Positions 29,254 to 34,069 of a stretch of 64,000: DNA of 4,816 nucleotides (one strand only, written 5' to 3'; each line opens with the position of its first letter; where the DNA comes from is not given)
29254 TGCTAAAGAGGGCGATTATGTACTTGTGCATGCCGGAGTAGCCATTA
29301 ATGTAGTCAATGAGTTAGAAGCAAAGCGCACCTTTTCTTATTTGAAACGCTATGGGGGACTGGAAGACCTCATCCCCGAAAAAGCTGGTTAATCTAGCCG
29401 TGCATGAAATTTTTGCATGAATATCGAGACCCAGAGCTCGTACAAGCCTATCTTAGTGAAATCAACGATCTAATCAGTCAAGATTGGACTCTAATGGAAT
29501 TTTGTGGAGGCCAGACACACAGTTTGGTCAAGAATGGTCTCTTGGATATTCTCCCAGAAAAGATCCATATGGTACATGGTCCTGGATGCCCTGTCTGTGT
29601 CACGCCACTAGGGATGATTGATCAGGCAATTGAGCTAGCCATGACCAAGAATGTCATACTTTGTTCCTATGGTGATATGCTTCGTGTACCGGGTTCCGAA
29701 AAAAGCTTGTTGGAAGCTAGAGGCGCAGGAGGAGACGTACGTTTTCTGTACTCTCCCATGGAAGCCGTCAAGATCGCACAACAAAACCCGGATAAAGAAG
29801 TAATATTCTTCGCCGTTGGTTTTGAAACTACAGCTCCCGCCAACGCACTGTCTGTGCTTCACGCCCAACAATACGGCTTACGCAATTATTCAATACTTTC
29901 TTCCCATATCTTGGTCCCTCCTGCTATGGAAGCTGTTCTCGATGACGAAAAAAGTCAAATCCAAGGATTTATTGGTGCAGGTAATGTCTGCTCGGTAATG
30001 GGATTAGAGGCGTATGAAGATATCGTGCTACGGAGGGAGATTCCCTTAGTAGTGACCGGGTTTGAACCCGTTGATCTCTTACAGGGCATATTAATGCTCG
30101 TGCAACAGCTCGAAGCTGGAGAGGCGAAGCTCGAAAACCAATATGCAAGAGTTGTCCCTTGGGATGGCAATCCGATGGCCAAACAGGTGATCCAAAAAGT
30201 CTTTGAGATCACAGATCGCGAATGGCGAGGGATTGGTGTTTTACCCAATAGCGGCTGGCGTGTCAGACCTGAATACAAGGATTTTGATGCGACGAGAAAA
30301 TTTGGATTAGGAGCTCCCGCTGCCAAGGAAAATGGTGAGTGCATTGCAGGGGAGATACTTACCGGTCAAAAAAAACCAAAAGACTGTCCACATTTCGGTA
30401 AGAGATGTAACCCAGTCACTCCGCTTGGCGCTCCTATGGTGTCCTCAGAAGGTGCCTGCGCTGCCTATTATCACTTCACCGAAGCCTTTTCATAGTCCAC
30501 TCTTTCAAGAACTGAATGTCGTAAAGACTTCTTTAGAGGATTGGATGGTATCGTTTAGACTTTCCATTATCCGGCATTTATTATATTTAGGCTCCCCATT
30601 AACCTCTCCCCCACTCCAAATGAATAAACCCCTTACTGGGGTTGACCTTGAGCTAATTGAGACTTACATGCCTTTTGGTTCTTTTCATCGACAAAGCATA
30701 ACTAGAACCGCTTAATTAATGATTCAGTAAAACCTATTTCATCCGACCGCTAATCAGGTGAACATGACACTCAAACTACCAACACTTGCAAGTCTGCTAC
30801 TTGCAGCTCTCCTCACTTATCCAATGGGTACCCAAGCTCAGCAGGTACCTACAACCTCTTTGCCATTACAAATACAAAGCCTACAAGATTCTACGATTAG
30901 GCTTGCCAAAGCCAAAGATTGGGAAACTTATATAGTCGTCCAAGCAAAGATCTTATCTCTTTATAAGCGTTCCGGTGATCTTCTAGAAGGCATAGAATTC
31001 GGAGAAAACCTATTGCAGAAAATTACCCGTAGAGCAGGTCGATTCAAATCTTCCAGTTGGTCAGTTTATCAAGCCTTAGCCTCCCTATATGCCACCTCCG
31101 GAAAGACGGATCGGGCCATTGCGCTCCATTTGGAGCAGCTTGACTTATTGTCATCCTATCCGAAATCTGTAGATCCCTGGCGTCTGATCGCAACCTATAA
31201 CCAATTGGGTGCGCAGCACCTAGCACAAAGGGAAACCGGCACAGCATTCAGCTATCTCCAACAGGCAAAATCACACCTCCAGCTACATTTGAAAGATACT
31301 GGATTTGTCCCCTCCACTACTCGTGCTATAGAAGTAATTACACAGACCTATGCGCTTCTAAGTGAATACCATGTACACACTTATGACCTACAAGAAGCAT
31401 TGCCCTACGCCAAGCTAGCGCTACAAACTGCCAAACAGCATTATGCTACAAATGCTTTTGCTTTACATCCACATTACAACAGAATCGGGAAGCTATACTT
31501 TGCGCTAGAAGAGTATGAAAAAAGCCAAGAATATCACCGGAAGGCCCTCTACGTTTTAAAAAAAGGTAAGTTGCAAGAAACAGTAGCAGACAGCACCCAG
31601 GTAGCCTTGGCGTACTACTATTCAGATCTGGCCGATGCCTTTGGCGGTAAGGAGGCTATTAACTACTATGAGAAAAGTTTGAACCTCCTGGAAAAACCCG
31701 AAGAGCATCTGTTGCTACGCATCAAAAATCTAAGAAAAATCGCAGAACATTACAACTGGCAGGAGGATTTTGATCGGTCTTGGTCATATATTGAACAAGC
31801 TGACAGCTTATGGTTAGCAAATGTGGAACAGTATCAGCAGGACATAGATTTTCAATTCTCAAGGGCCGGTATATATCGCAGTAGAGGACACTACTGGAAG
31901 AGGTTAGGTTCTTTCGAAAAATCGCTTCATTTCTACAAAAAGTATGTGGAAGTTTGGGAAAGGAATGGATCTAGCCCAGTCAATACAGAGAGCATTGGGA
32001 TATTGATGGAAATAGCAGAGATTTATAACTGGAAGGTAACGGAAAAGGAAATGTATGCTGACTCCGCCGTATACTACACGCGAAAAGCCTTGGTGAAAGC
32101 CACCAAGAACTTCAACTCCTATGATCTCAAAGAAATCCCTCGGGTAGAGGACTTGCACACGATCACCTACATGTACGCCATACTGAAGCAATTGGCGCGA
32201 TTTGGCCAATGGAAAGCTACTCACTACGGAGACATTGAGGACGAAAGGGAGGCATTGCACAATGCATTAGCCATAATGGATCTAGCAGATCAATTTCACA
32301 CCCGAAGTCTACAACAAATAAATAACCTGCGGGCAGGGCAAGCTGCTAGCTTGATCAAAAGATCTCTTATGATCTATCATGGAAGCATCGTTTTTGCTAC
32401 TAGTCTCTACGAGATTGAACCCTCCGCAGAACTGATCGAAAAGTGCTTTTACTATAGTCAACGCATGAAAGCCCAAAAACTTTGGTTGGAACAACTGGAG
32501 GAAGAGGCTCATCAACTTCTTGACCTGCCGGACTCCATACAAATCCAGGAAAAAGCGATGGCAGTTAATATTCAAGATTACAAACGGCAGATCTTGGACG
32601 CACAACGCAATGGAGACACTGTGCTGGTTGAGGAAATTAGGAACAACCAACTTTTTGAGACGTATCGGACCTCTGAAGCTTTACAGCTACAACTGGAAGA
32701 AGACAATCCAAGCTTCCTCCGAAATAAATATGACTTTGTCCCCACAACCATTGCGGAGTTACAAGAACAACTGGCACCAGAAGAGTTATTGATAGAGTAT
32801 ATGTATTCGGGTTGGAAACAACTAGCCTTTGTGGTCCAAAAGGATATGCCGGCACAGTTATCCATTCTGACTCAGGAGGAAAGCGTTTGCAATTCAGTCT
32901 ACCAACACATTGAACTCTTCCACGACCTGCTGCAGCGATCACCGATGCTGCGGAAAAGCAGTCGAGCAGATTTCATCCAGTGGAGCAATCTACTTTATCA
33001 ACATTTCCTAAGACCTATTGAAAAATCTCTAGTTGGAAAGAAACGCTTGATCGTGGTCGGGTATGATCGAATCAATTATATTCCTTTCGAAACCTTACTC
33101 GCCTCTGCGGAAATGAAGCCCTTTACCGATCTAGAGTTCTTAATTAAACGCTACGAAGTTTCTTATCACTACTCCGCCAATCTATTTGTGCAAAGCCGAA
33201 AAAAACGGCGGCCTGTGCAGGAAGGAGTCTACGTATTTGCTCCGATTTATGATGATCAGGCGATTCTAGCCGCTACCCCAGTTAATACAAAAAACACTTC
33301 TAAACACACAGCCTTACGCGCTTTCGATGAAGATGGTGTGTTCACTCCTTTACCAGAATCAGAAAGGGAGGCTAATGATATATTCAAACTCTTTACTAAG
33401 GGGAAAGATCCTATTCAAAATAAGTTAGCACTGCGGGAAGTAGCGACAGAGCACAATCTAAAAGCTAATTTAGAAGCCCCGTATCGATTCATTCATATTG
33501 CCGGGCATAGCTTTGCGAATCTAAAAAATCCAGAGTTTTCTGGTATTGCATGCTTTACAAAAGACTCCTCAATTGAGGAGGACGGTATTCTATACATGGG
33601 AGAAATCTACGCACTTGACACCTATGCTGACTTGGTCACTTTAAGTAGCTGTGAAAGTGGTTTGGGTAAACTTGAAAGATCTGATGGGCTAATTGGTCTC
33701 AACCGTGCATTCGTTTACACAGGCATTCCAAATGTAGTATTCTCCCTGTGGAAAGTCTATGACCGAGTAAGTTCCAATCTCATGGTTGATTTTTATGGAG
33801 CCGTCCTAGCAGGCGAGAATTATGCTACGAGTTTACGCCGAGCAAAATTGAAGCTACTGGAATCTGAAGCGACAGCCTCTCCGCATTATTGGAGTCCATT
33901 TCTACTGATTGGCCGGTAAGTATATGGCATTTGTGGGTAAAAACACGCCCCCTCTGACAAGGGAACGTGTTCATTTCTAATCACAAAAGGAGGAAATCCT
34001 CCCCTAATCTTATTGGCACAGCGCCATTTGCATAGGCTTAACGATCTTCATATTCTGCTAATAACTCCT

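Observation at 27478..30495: Orphan, ligand-degenerate [NiFe]-hydrogenase large-subunit homologue plus HypC/HypD at the tail of a CO-dehydrogenase operon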

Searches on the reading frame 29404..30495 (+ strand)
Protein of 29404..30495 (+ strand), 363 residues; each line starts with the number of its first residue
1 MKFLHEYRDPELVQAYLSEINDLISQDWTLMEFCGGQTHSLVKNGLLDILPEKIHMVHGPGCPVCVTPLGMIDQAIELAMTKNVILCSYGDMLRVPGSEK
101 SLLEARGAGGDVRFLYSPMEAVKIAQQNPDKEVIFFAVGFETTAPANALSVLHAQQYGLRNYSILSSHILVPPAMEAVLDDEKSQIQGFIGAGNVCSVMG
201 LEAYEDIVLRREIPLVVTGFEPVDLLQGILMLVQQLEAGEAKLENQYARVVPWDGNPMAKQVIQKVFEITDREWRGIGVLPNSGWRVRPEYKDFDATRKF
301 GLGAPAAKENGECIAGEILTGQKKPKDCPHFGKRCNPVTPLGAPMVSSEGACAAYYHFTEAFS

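Call 7: search_protein_families(library=pfam, proteins=[window:29404-30495:+], max_evalue=0.01)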
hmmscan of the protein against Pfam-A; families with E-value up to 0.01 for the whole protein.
window:29404-30495:+ (363 aa): 1 family
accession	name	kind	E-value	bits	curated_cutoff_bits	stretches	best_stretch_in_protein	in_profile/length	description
PF01924.21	HypD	-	7e-149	496.1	25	1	12-358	2-350/351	Hydrogenase formation hypA family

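Call 8: search_protein_families(library=ncbifam, proteins=[window:29404-30495:+], max_evalue=0.01)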
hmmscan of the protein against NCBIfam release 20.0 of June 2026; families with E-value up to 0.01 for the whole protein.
window:29404-30495:+ (363 aa): 1 family
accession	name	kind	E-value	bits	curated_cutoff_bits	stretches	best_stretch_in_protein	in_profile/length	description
TIGR00075.1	hypD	equivalog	4.2e-143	476.7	192.8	1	3-360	6-368/372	hydrogenase formation protein HypD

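Call 48: find_homologous_proteins(query=window:29404-30495:+, max_evalue=1e-30)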
Query window:29404-30495:+ (363 aa): 8000 proteins with E <= 1e-30 among 8000 candidates; the best 120 are listed.
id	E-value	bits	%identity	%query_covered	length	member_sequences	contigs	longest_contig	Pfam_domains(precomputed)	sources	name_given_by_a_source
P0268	1.2e-235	799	94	100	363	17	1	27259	PF01924.22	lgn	-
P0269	7.6e-181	619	72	99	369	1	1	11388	PF01924.22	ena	-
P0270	2.6e-180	617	72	99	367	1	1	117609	PF01924.22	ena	-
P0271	6.8e-179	613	72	99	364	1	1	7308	PF01924.22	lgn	-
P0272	1.4e-178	612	71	99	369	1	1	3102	PF01924.22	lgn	-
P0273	2.8e-178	611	73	99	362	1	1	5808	PF01924.22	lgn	-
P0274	6.9e-178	609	72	99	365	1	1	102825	PF01924.22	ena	-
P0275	1.8e-177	608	70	99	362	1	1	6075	PF01924.22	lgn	-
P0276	1.0e-176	606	70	99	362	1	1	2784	PF01924.22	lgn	-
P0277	1.2e-176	605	71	99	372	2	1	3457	PF01924.22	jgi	jgi:hydrogenase expression/formation protein HypD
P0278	1.6e-176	605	72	99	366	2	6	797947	PF01924.22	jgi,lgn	jgi:hydrogenase expression/formation protein HypD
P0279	4.4e-176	603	70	99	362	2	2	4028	PF01924.22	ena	-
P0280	4.7e-176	603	70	100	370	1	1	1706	PF01924.22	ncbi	-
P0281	1.1e-175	602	70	99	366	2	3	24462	PF01924.22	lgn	-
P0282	1.7e-175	602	70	99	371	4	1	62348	PF01924.22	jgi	jgi:hydrogenase expression/formation protein HypD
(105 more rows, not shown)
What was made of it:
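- Tried and rejected: I looked for a second copy on the Mb-scale contigs that carry family members (call 48).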

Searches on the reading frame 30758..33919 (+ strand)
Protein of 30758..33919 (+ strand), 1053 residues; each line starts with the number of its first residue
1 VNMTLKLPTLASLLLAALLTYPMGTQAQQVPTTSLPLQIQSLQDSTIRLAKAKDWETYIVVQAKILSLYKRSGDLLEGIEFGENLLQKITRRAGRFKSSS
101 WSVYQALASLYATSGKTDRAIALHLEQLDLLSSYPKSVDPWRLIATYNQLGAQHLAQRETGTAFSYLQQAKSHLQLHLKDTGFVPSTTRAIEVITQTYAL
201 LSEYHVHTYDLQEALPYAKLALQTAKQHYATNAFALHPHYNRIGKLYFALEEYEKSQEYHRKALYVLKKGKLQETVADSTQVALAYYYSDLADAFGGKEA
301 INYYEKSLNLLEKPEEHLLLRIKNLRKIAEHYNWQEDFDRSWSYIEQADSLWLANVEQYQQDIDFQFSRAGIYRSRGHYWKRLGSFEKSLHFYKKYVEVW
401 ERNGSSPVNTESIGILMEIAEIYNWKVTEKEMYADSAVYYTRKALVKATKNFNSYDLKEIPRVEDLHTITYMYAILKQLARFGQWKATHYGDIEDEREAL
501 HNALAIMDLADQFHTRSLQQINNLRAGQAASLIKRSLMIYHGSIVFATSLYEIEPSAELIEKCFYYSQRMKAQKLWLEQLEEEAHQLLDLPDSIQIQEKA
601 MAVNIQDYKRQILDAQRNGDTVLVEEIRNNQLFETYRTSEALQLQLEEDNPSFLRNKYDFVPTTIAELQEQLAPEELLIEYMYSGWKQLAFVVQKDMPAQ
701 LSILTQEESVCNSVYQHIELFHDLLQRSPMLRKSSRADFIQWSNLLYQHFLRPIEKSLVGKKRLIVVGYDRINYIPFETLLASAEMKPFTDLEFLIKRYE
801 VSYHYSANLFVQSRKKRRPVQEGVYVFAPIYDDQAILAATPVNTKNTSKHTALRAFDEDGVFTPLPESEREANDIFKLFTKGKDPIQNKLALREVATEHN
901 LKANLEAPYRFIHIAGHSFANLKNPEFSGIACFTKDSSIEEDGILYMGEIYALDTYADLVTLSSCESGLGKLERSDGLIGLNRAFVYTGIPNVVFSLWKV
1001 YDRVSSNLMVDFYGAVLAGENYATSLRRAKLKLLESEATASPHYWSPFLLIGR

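Call 7: search_protein_families(library=pfam, proteins=[window:30758-33919:+], max_evalue=0.01)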
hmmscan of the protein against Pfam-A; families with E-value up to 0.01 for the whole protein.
window:30758-33919:+ (1053 aa): 6 families
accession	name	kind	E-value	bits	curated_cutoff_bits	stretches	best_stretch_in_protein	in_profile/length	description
PF12770.12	CHAT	-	5.5e-60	203.7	24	1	744-1053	5-289/289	CHAT domain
PF13424.12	TPR_12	-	1.5e-06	28.7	30.1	0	240-313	6-77/77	Tetratricopeptide repeat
PF13176.12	TPR_7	-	5.3e-05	23.4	27.9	0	105-130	3-28/36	Tetratricopeptide repeat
PF13181.12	TPR_8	-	0.00058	20.3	25.7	0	240-265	4-29/34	Tetratricopeptide repeat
PF00515.34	TPR_1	-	0.00097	19.3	27.8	0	240-265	4-29/34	Tetratricopeptide repeat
PF13374.12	TPR_10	-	0.0016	18.8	27.5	0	240-267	5-32/42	Tetratricopeptide repeat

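Call 8: search_protein_families(library=ncbifam, proteins=[window:30758-33919:+], max_evalue=0.01)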
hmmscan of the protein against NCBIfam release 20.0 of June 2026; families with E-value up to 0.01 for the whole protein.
window:30758-33919:+ (1053 aa): 0 families
